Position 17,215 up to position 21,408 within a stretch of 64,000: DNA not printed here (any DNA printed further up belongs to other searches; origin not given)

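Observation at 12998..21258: SNF2 helicase with two translationally coupled Cys-rich partners sharing a paralogous C-terminal module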

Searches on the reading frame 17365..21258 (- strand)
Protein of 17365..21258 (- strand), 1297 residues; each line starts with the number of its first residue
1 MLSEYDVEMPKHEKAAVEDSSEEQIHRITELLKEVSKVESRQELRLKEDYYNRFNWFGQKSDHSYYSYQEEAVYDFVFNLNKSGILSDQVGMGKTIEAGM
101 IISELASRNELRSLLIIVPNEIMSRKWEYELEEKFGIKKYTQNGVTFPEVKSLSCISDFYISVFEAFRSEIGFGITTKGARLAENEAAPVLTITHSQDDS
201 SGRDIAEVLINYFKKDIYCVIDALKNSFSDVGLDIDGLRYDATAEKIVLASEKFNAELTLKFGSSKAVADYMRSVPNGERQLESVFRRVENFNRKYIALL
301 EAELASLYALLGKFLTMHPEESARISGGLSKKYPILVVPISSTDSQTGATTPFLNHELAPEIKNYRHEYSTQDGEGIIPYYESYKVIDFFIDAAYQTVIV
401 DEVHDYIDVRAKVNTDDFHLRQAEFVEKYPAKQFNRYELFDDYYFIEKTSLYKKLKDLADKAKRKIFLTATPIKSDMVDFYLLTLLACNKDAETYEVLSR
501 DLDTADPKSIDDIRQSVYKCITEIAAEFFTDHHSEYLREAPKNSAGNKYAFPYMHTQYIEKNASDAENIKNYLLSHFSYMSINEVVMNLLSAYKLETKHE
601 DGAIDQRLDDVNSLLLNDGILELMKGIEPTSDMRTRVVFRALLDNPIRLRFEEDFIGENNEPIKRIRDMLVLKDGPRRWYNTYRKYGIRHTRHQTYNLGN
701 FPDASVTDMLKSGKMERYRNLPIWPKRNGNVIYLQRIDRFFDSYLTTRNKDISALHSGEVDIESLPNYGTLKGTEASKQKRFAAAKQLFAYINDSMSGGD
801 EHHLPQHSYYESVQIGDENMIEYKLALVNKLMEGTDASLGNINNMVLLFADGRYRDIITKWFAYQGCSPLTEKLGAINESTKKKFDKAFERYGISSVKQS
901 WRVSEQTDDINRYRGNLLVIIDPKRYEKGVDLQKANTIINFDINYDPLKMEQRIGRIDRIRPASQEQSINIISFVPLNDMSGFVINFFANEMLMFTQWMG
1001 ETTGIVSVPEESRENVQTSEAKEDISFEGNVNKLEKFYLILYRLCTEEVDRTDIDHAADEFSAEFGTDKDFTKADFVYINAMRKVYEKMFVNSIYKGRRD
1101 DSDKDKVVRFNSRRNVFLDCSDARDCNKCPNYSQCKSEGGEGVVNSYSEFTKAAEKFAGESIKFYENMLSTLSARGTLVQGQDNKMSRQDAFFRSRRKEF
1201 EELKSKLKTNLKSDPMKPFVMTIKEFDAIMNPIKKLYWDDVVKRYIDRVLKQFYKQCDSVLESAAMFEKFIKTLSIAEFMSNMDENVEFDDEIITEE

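Call 4: search_protein_families(library=pfam, proteins=[window:17365-21258:-], max_evalue=0.01)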
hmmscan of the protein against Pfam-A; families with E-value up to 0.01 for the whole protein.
window:17365-21258:- (1297 aa): 3 families
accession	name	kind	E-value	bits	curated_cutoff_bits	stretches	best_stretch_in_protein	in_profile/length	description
PF00176.29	SNF2-rel_dom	-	1.8e-09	37.5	24.9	1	79-135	12-74/290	SNF2-related domain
PF00271.37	Helicase_C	-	7.8e-09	36.2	23.5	1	883-960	26-109/110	Helicase conserved C-terminal domain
PF04851.21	ResIII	-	3.1e-07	30.9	22.5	1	65-140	4-82/164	Type III restriction enzyme, res subunit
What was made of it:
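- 17365..21258 (-): Active RapA-like SNF2 ATPase (1297 aa), with large insertions in lobe 1 and between the lobes. Pfam SNF2-rel_dom, Helicase_C and ResIII score above cut-off (call 4).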

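Call 6: search_protein_families(library=padloc, proteins=[window:17365-21258:-], max_evalue=0.01)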
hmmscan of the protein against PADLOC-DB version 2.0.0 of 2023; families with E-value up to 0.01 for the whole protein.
window:17365-21258:- (1297 aa): 27 families (the best 25 are shown)
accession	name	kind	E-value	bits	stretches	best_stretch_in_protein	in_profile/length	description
PDLC02623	DrmD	-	4.3e-27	92.3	2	918-1006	581-667/1040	DrmD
PDLC02621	DrmD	-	1e-26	91.5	2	85-138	142-194/1040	DrmD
PDLC02843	DpdE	-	9.9e-24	81.3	2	85-146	179-239/1091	DpdE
PDLC02500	BrxHI|BrxHII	-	6.8e-23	79.1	2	899-975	512-585/933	BrxHI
PDLC02619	DrmD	-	2.2e-21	73.7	2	61-140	29-107/872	DrmD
PDLC02572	DrmA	-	6.3e-19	65.4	2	85-138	139-191/1043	DrmA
PDLC02840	DpdE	-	1e-18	65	2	85-139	180-234/1091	DpdE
PDLC02620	DrmD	-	6.7e-18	62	2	67-137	102-172/1060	DrmD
PDLC00659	HmaA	-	3.1e-17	59.7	2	69-138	109-178/1176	SNF2 helicase / DEAD-box helicase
PDLC02632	DrmD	-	3.6e-17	60.1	2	85-138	144-196/662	DrmD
PDLC02504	BrxHI|BrxHII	-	2.4e-15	53.6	2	67-138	112-182/971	BrxHII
PDLC02846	DpdE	-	6.9e-13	45.4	1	82-153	180-252/1034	DpdE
PDLC02633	DrmD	-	5.2e-12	42.6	1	83-139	144-199/839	DrmD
PDLC02844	DpdE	-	1.8e-11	40.7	2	82-140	171-228/1074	DpdE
PDLC02707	PbeA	-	2.1e-11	41.2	1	17-141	206-327/672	PbeA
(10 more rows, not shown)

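Call 17: find_homologous_proteins(query=window:17365-21258:-)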
Query window:17365-21258:- (1297 aa): 152 proteins with E <= 0.001 among 8000 candidates; the best 120 are listed.
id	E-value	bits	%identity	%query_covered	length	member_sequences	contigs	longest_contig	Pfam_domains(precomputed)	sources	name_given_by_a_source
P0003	0.0e+0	2932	100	100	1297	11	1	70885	PF00176.30,PF00271.38,PF04851.22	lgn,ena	-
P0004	0.0e+0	2135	74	100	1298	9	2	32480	PF00176.30,PF00271.38,PF04851.22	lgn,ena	-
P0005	0.0e+0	2097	72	100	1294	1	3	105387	PF00176.30,PF00271.38,PF04851.22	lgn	-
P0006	0.0e+0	1392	53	99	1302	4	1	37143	PF00176.30,PF00271.38,PF04851.22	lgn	-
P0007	0.0e+0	1209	48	99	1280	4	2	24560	PF00176.30,PF00271.38,PF04851.22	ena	-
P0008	0.0e+0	1202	48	99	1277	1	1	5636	PF00176.30,PF00271.38,PF04851.22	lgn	-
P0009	0.0e+0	1194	48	99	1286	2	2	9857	PF00176.30,PF00271.38,PF04851.22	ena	-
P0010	0.0e+0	1188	47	99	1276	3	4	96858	PF00176.30,PF00271.38,PF04851.22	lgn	-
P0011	0.0e+0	1185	47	99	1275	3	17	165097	PF00176.30,PF00271.38,PF04851.22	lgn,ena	-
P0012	0.0e+0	1181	47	99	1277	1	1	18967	PF00176.30,PF00271.38,PF04851.22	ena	-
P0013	0.0e+0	1180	47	99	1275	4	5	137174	PF00176.30,PF00271.38,PF04851.22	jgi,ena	-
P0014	0.0e+0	1180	47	99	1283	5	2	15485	PF00176.30,PF00271.38,PF04851.22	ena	-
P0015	0.0e+0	1177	46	99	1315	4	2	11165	PF00176.30,PF00271.38,PF04851.22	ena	-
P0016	0.0e+0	1177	46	99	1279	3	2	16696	PF00176.30,PF00271.38,PF04851.22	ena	-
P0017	0.0e+0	1176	48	99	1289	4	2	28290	PF00176.30,PF00271.38,PF04851.22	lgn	-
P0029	0.0e+0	1150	46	99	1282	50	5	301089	PF00176.30,PF00271.38,PF04851.22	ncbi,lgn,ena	-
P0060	0.0e+0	1106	44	99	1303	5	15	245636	PF00176.30,PF00271.38,PF04851.22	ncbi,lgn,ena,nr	ncbi:MAG: hypothetical protein J6K29_02045 [Clostridia bacterium]|nr:hypothetical protein [Clostridi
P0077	1.9e-260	885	40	99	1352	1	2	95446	PF00176.30,PF00271.38,PF04851.22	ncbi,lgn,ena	-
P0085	3.4e-110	388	29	74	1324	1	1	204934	PF00176.30,PF00271.38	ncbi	-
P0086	8.0e-110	387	29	96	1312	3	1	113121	PF00176.30,PF00271.38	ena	-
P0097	1.3e-91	326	32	52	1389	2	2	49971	PF00176.30,PF00271.38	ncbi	-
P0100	1.3e-86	310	28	54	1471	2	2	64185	PF00176.30,PF04851.22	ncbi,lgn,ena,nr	ncbi:MAG: DEAD/DEAH box helicase family protein [Clostridia bacterium]|nr:DEAD/DEAH box helicase fam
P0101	2.1e-84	302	28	51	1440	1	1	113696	PF00176.30,PF00271.38,PF04851.22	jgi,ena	-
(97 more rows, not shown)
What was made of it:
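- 17365..21258 (-): About 100 full-length homologues exist in Clostridia MAGs (call 17).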

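Call 19: find_encoding_contigs(protein=P0029, flank=10000, max_places=1)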
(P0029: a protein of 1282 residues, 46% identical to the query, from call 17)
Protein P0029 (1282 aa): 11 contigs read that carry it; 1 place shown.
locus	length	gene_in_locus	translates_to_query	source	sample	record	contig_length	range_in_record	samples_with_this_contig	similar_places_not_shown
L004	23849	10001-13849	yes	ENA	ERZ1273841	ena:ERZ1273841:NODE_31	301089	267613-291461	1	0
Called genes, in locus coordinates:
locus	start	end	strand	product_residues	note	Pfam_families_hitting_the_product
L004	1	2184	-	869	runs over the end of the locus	PF00512:HisKA, PF02518:HATPase_c, PF00072:Response_reg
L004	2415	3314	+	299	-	PF13421:Band_7_1, PF13240:Zn_Ribbon_1 (weak), PF13248:Zn_ribbon_3 (weak), PF24463:DUF7577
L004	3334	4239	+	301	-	-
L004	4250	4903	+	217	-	PF03357:Snf7 (weak)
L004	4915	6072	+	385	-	PF05496:RuvB_N (faint), PF01078:Mg_chelatase (faint), PF00004:AAA, PF17866:AAA_lid_6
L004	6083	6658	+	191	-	-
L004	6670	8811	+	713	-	PF05496:RuvB_N, PF00004:AAA, PF17864:AAA_lid_4, PF05491:WHD_RuvB, PF08722:Tn7_TnsA-like_N (weak)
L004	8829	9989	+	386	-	-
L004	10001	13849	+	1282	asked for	PF00176:SNF2-rel_dom (weak), PF04851:ResIII (weak), PF00271:Helicase_C (weak)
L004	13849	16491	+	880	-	-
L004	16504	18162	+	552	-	-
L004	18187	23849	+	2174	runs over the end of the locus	PF18676:MBG_2 (faint)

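Call 20: find_encoding_contigs(protein=P0085, flank=10000, max_places=1)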
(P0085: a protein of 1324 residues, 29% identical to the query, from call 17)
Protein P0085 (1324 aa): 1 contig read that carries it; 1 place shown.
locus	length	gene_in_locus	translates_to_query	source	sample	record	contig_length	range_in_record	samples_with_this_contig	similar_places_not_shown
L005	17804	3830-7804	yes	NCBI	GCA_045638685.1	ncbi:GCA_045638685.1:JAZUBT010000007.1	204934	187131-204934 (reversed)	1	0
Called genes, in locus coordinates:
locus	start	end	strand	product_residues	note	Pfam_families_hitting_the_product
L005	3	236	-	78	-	?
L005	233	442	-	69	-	-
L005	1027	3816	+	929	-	-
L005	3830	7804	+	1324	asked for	PF00176:SNF2-rel_dom (weak), PF00271:Helicase_C (faint)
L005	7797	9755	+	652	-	-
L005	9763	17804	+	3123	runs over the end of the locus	-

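Call 21: find_encoding_contigs(protein=P0100, flank=10000, max_places=1)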
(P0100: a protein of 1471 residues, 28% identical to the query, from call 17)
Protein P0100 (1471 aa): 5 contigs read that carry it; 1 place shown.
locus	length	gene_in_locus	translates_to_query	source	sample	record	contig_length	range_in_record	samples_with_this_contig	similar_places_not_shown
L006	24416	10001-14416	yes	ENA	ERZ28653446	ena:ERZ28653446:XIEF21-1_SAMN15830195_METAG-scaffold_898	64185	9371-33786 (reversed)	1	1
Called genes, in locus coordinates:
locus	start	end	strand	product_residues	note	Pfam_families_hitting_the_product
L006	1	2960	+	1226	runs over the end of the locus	-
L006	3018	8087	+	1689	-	PF24421:Ig_J (faint)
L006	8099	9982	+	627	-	-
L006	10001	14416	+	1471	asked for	PF00176:SNF2-rel_dom (faint), PF04851:ResIII (weak)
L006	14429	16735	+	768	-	-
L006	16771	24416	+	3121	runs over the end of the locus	-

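Call 32: search_protein_families(library=pfam, proteins=[L005:1027-3816:+, L005:7797-9755:+, L005:9763-17802:+, L006:3018-8087:+, L006:8099-9982:+, L006:14429-16735:+, L006:16771-24414:+], max_evalue=0.01)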
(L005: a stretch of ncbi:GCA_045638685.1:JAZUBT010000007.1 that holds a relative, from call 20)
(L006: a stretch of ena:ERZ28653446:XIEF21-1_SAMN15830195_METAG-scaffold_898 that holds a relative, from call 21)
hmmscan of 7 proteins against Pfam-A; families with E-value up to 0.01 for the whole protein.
L005:1027-3816:+ (929 aa): 2 families
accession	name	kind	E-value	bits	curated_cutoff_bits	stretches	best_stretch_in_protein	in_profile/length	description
PF13676.11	TIR_2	-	3e-05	24.9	28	1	176-280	9-106/122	TIR domain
PF13428.12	TPR_14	-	0.0084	17.1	23.5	0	53-78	14-39/44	Tetratricopeptide repeat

L005:7797-9755:+ (652 aa): 1 family
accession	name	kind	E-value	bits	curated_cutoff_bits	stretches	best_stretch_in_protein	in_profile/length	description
PF12870.14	DUF4878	-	0.0074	17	24.1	0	458-512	23-74/112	Domain of unknown function (DUF4878)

L005:9763-17802:+ (2680 aa): 4 families
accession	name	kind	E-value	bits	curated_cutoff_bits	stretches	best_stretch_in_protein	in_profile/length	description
PF23664.1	Ig_Pom152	-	0.00014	22.5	27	0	1942-1980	50-87/106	Nucleoporin pom152-like, immunoglobulin-like domain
PF13306.12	LRR_5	-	0.00027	21.3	27.7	1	277-349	41-115/127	BspA type Leucine rich repeat region (6 copies)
PF09479.16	Flg_new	-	0.00031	21.2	27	1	431-485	13-64/65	Listeria-Bacteroides repeat domain (List_Bact_rpt)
PF18676.6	MBG_2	-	0.00034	21.6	25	1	2016-2058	20-65/72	MBG domain (YGX type)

L006:3018-8087:+ (1689 aa): 1 family
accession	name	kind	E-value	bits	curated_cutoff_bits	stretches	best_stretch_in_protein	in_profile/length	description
PF24421.1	Ig_J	-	1e-05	26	29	0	1323-1353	60-90/104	Tip attachment protein J, Ig-like domain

L006:8099-9982:+ (627 aa): 0 families

L006:14429-16735:+ (768 aa): 0 families

L006:16771-24414:+ (2548 aa): 1 family
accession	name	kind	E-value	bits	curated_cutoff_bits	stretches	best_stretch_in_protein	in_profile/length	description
PF13306.12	LRR_5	-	0.0026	18.1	27.7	0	251-304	40-94/127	BspA type Leucine rich repeat region (6 copies)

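Call 41: find_related_loci(query=A2, collection=genome_contigs, flank=10000)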
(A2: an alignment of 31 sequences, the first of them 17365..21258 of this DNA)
Query A2 (1297 aa) in genome_contigs; peptide patterns used: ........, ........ (x = any residue, [..] = any of these).
600 stretches matched a pattern (row limit reached: there are more); 586 encode a relative of the query (tblastn E <= 1e-3); the best 80 are kept; 80 distinct loci.
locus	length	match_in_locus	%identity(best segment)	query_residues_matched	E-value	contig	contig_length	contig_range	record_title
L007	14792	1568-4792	33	30-1041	3e-46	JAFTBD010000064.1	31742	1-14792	MAG: Clostridia bacterium isolate RGIG3658 Goat_Rumen.Co__c1254760, whole genome shotgun sequence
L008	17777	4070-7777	29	64-1279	1e-88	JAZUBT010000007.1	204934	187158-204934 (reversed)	MAG: Eubacteriales bacterium isolate T1900045316_YK20190005.MAGScoT_cleanbin_000009 SGB_6288_k141_1864175, whole genome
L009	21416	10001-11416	36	51-1014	2e-13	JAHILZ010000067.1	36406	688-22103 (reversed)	MAG: Patescibacteria group bacterium isolate KR13_N2.mb.46 KR13_N2.mb.46_k141_290344, whole genome shotgun sequence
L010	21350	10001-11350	42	66-1007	3e-13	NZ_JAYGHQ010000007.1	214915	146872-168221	Crocosphaera sp. XPORK-15E scaffold7_cov0, whole genome shotgun sequence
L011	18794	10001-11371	42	66-1007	4e-13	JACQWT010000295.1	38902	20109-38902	MAG: Deltaproteobacteria bacterium isolate NC_groundwater_1496_Pr4_B-0.1um_72_3 SR1-18-B1_scaffold_238899, whole genome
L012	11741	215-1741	25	68-1090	1e-12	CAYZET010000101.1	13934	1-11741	MAG TPA_asm: uncultured Syntrophaceae bacterium isolate binchicken_co107_432 genome assembly, contig: NODE_10304_length_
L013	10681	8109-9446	31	66-1007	1e-12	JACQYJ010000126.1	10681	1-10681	MAG: Deltaproteobacteria bacterium isolate NC_groundwater_1538_Pr4_S-0.65um_48_7 SR1-18-Sp65_coassembly_scaffold_286165,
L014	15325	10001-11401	30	51-1001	2e-12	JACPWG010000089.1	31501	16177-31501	MAG: Planctomycetota bacterium isolate NC_groundwater_805_Pr6_B-0.1um_69_24 kurt_kritikos_18_scaffold_104151, whole geno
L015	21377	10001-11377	45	68-1002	3e-12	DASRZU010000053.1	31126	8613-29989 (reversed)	MAG TPA_asm: Anaeromyxobacter sp. isolate SMAG_U14941 k141_2587414, whole genome shotgun sequence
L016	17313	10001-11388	29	68-1014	5e-12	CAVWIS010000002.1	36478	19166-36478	MAG: uncultured Alphaproteobacteria bacterium isolate MFD02159.bin.2.123 genome assembly, contig: contig_12958, whole ge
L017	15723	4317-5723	41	57-1007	5e-12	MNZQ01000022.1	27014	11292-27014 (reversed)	MAG: Syntrophaceae bacterium CG2_30_58_14 cg2_3.0_scaffold_1135_c, whole genome shotgun sequence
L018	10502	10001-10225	38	61-136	7e-12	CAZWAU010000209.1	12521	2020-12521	MAG TPA_asm: uncultured Nitrososphaerota archaeon isolate SRP231805_co4_130 genome assembly, contig: k141_48008, whole g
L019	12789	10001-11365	29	80-1014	7e-12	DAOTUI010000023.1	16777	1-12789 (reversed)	MAG TPA_asm: Chloroflexaceae bacterium isolate F17_50 k129_2995067, whole genome shotgun sequence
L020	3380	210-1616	36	45-1007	7e-12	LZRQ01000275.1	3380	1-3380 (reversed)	MAG: Firmicutes bacterium ZCTH02-B6 BIN06_NODE90633801811, whole genome shotgun sequence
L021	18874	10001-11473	26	68-1036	9e-12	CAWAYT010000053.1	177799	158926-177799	MAG: uncultured Alphaproteobacteria bacterium isolate MFD08079.bin.2.6 genome assembly, contig: contig_6820, whole genom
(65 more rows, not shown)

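Call 45: find_encoding_contigs(protein=P0060, flank=10000, max_places=1)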
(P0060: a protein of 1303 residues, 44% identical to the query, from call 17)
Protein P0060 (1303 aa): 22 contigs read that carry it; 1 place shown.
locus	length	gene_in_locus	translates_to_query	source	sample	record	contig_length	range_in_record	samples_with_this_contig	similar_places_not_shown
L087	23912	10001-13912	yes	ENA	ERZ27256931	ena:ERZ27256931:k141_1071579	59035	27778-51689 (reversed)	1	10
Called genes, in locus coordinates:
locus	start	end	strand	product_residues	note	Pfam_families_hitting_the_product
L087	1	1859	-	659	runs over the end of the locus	PF03030:H_PPase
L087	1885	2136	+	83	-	-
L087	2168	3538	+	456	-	PF02386:TrkH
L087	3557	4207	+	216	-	PF02254:TrkA_N, PF02080:TrkA_C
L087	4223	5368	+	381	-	PF00248:Aldo_ket_red, PF12838:Fer4_7 (faint), PF13746:Fer4_18 (faint), PF00037:Fer4 (faint)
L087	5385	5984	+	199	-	PF07694:5TM-5TMR_LYT (weak), PF12822:ECF_trnsprt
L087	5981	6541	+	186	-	PF00485:PRK (faint), PF13238:AAA_18 (weak)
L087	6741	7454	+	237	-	-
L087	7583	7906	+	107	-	-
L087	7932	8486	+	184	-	-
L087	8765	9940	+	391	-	-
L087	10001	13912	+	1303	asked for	PF00176:SNF2-rel_dom (weak), PF04851:ResIII (weak), PF00271:Helicase_C (weak)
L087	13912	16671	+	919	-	-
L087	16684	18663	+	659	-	-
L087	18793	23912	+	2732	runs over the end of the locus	PF18676:MBG_2 (faint), PF18887:MBG_3 (faint), PF23664:Ig_Pom152 (faint)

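Call 46: find_encoding_contigs(protein=P0097, flank=10000, max_places=1)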
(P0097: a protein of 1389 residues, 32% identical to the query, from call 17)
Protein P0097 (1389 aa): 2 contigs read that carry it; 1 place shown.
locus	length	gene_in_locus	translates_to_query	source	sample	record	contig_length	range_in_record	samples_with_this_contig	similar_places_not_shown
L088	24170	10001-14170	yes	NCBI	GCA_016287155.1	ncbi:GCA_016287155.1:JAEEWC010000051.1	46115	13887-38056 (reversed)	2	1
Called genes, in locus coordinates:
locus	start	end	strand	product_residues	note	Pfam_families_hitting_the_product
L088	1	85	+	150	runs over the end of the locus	PF23871:DUF7226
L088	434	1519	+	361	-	PF14622:Ribonucleas_3_3, PF00636:Ribonuclease_3, PF00035:dsrm (weak)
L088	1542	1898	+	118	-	-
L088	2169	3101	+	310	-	-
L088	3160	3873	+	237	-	PF08378:NERD, PF01396:Zn_ribbon_Top1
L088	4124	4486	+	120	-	PF13560:HTH_31 (weak), PF01381:HTH_3, PF07022:Phage_CI_repr (weak), PF12844:HTH_19, PF13240:Zn_Ribbon_1 (weak)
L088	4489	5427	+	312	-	PF13240:Zn_Ribbon_1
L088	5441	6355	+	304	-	-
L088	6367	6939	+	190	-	-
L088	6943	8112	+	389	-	PF00004:AAA, PF17866:AAA_lid_6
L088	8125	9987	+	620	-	PF13676:TIR_2, PF19789:DUF6273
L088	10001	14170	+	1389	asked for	PF00176:SNF2-rel_dom (weak), PF00271:Helicase_C (faint)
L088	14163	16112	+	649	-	-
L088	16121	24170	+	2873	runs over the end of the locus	-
